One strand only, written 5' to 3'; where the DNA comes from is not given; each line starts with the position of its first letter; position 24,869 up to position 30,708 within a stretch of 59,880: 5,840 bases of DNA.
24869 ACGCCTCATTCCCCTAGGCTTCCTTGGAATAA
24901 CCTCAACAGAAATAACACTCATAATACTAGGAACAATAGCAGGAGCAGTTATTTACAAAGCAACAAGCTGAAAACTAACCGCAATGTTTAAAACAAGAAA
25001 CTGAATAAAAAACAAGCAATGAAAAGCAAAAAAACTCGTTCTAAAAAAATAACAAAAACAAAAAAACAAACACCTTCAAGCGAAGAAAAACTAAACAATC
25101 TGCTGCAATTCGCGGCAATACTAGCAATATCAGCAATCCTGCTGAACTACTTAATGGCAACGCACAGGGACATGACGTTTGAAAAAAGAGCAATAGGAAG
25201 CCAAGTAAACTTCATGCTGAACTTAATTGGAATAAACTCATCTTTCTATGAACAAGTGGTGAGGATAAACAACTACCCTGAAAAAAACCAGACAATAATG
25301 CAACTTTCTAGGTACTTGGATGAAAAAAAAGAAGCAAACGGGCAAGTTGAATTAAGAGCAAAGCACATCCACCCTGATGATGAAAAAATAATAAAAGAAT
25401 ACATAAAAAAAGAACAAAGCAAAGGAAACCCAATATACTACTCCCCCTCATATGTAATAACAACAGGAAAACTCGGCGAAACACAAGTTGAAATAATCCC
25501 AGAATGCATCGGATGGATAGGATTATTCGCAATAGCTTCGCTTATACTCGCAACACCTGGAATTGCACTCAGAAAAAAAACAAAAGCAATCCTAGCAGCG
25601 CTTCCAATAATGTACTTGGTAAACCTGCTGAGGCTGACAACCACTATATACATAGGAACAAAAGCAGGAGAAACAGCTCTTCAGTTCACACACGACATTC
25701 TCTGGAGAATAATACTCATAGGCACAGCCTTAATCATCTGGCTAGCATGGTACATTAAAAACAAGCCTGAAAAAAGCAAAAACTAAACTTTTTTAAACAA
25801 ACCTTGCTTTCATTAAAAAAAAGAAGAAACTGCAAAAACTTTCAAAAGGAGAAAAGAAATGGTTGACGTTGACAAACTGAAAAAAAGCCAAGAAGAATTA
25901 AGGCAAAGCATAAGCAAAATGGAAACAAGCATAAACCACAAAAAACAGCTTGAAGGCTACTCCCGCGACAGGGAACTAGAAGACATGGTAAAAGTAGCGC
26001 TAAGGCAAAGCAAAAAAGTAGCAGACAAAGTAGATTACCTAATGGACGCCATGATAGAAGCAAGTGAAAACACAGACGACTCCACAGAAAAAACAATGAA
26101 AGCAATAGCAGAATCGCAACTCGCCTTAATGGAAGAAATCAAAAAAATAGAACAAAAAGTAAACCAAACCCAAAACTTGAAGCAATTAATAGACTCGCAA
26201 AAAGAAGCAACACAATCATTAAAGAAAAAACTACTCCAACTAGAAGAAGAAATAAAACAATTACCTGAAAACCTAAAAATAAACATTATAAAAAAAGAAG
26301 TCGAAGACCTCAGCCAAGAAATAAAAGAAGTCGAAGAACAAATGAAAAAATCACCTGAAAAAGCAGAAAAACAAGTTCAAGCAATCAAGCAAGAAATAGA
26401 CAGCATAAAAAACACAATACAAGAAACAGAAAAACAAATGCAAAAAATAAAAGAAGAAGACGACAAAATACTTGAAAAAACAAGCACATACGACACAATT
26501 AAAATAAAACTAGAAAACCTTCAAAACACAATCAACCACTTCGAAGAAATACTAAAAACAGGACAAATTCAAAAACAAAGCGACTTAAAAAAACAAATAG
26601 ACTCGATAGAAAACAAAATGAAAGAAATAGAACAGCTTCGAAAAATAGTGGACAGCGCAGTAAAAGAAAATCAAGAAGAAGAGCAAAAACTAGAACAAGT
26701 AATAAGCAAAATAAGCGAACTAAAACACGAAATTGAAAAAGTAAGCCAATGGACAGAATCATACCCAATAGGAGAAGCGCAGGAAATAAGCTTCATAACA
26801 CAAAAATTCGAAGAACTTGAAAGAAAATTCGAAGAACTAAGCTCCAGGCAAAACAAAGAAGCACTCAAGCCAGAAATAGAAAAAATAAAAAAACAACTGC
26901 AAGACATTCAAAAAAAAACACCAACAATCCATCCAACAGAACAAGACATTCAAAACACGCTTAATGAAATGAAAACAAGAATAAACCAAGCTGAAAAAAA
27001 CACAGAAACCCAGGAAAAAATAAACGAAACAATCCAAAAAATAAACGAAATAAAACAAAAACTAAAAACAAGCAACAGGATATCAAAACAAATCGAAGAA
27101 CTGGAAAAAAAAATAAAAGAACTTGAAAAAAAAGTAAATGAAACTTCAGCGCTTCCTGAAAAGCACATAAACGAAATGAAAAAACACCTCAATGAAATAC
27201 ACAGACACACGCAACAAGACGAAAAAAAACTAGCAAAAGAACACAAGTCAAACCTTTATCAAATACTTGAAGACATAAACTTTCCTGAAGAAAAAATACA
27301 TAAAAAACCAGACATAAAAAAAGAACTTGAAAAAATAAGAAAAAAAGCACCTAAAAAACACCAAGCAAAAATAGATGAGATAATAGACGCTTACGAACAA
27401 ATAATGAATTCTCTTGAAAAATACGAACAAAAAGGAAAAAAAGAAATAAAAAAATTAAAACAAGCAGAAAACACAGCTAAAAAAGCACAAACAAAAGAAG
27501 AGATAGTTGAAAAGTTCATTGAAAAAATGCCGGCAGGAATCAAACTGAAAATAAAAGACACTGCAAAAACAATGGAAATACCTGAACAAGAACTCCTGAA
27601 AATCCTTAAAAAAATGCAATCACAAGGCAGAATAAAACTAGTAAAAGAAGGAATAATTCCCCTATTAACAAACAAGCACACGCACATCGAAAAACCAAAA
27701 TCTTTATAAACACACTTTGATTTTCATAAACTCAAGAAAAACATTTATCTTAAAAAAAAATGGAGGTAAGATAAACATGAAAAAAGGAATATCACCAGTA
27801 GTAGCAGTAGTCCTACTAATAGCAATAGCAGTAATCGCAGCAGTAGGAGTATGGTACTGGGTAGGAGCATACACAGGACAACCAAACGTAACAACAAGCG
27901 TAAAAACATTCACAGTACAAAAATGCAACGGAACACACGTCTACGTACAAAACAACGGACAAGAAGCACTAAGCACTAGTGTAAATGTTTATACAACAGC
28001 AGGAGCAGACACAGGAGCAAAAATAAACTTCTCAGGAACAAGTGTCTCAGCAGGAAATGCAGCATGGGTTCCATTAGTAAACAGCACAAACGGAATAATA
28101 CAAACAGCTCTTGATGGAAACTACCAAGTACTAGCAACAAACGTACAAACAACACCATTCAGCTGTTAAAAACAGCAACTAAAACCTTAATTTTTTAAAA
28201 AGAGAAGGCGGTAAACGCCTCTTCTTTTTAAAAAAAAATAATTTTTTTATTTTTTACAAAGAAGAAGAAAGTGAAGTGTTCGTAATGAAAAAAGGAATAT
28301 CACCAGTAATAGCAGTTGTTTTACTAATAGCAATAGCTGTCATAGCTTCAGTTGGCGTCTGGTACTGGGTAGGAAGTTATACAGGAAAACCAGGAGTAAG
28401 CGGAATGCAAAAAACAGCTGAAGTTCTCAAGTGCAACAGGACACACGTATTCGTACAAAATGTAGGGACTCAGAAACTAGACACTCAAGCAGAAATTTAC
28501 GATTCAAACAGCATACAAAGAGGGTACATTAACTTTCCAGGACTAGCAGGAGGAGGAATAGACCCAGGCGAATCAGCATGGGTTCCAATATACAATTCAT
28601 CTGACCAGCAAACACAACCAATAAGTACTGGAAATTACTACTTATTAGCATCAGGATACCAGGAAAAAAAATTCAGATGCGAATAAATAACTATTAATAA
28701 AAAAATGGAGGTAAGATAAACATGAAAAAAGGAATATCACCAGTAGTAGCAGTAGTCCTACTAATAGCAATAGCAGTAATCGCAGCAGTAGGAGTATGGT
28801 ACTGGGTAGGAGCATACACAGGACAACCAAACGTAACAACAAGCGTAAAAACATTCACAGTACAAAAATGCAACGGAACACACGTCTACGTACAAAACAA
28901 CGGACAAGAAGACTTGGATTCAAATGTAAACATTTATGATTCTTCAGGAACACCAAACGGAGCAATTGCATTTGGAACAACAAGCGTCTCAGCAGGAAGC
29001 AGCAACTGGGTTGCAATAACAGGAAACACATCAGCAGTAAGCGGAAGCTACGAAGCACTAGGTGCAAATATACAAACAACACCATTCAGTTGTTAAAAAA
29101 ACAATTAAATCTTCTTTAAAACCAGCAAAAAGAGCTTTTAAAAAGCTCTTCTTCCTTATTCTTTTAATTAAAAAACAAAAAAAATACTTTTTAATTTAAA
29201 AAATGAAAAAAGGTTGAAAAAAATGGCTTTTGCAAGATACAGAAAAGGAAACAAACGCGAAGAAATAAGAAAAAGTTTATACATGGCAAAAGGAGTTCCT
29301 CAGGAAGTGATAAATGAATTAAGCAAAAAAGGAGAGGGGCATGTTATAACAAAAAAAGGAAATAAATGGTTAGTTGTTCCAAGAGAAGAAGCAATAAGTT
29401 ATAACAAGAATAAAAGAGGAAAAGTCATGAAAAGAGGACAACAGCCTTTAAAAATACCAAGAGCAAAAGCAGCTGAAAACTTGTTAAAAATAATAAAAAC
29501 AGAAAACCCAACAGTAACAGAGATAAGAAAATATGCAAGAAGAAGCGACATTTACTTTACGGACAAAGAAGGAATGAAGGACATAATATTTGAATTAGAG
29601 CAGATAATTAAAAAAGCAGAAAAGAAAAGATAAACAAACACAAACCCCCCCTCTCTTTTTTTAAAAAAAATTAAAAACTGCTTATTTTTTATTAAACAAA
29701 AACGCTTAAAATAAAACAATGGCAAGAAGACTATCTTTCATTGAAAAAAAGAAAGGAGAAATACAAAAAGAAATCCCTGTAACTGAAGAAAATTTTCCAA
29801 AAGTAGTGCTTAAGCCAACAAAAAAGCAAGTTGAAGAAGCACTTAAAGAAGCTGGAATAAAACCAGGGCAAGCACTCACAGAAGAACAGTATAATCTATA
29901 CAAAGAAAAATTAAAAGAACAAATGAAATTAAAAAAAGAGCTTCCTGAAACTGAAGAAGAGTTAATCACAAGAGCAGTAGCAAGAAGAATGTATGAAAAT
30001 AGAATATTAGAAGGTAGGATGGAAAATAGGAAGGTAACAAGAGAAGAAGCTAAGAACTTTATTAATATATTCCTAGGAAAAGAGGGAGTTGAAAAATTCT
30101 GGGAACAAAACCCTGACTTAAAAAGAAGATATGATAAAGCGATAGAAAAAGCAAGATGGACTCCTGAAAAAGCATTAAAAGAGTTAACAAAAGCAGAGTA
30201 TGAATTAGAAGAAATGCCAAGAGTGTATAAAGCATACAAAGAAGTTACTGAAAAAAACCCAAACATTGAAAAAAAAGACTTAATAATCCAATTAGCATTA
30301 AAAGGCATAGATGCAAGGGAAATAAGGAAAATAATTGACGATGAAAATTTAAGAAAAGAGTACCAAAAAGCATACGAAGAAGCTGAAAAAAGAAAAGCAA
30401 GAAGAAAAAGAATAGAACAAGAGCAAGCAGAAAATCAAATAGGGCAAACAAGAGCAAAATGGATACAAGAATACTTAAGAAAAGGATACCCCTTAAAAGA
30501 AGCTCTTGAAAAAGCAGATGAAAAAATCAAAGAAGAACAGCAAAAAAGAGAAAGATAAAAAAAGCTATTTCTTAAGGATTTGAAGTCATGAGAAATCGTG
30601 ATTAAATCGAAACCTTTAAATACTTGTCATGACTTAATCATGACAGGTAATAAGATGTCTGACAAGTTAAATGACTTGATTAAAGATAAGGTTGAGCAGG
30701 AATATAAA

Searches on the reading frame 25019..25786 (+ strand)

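Call 32: search_protein_families(library=pfam, proteins=[window:25019-25786:+], max_evalue=0.01)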
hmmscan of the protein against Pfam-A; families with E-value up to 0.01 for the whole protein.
window:25019-25786:+ (255 aa): 1 family
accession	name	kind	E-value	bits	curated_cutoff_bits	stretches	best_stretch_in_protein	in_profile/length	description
PF09721.15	Exosortase_EpsH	-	8.6e-08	32.3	25.7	1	152-244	155-252/254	Transmembrane exosortase (Exosortase_EpsH)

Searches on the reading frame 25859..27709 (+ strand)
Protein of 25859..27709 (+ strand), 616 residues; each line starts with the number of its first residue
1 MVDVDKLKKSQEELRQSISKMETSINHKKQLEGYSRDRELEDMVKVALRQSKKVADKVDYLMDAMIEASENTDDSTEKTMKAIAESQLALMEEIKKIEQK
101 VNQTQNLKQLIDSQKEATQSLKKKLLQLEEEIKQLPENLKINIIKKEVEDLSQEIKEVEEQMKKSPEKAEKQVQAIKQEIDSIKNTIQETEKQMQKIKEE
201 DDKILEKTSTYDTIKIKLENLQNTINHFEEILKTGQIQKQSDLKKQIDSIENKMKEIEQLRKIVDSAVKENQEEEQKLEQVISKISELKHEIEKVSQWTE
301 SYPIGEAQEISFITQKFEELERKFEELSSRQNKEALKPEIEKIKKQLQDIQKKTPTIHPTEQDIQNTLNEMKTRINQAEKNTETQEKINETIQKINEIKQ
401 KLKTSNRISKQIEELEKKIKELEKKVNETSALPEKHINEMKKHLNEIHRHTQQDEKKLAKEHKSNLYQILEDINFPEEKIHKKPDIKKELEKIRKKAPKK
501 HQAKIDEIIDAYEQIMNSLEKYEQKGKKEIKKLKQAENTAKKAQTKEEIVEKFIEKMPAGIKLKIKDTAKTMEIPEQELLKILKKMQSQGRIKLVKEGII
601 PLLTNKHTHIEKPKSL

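Call 32: search_protein_families(library=pfam, proteins=[window:25859-27709:+], max_evalue=0.01)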
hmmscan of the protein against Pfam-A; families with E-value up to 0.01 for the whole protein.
window:25859-27709:+ (616 aa): 3 families
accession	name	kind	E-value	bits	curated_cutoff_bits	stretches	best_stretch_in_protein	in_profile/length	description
PF04108.17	ATG17_like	-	0.00036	20.5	43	0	313-549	54-283/355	Autophagy protein ATG17-like domain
PF20667.3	Sec10_N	-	0.0032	18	27.4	1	144-245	15-117/118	Exocyst complex component Sec10, N-terminal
PF20651.3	EXOC6_Sec15_N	-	0.0091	16.4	27.2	1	312-414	5-102/170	Exocyst complex component EXOC6/Sec15, N-terminal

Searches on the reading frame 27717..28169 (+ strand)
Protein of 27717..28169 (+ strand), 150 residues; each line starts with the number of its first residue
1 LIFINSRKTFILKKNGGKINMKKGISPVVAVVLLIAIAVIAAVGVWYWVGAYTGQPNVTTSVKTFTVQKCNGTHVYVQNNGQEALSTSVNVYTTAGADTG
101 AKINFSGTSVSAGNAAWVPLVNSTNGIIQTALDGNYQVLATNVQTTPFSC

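Call 32: search_protein_families(library=pfam, proteins=[window:27717-28169:+], max_evalue=0.01)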
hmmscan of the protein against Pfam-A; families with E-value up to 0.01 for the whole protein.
window:27717-28169:+ (150 aa): 1 family
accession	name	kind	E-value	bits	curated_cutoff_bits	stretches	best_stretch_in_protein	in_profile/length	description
PF07790.16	Pilin_N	-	2.8e-07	31.7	25.2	1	23-87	1-66/78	Archaeal Type IV pilin, N-terminal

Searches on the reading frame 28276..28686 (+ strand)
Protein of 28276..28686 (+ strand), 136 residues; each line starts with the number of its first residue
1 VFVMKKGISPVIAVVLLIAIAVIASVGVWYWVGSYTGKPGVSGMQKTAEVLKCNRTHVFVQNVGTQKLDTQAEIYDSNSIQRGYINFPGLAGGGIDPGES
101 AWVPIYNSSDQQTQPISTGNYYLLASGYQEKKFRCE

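Call 32: search_protein_families(library=pfam, proteins=[window:28276-28686:+], max_evalue=0.01)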
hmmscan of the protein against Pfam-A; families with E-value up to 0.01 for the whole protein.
window:28276-28686:+ (136 aa): 1 family
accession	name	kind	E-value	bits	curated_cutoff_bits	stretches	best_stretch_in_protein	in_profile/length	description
PF07790.16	Pilin_N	-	0.0036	18.6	25.2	0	6-35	1-30/78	Archaeal Type IV pilin, N-terminal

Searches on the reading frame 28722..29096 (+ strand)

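Call 32: search_protein_families(library=pfam, proteins=[window:28722-29096:+], max_evalue=0.01)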
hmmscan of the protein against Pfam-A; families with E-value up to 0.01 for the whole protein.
window:28722-29096:+ (124 aa): 1 family
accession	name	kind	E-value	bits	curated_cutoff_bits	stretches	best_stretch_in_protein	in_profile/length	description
PF07790.16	Pilin_N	-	1.7e-07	32.4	25.2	1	3-67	1-66/78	Archaeal Type IV pilin, N-terminal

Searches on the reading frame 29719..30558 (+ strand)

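Call 32: search_protein_families(library=pfam, proteins=[window:29719-30558:+], max_evalue=0.01)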
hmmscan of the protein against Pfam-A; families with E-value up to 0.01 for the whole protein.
window:29719-30558:+ (279 aa): 1 family
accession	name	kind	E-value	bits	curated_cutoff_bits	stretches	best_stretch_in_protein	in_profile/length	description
PF01323.26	DSBA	-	0.0011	19.3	25.6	0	168-227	104-164/191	DSBA-like thioredoxin domain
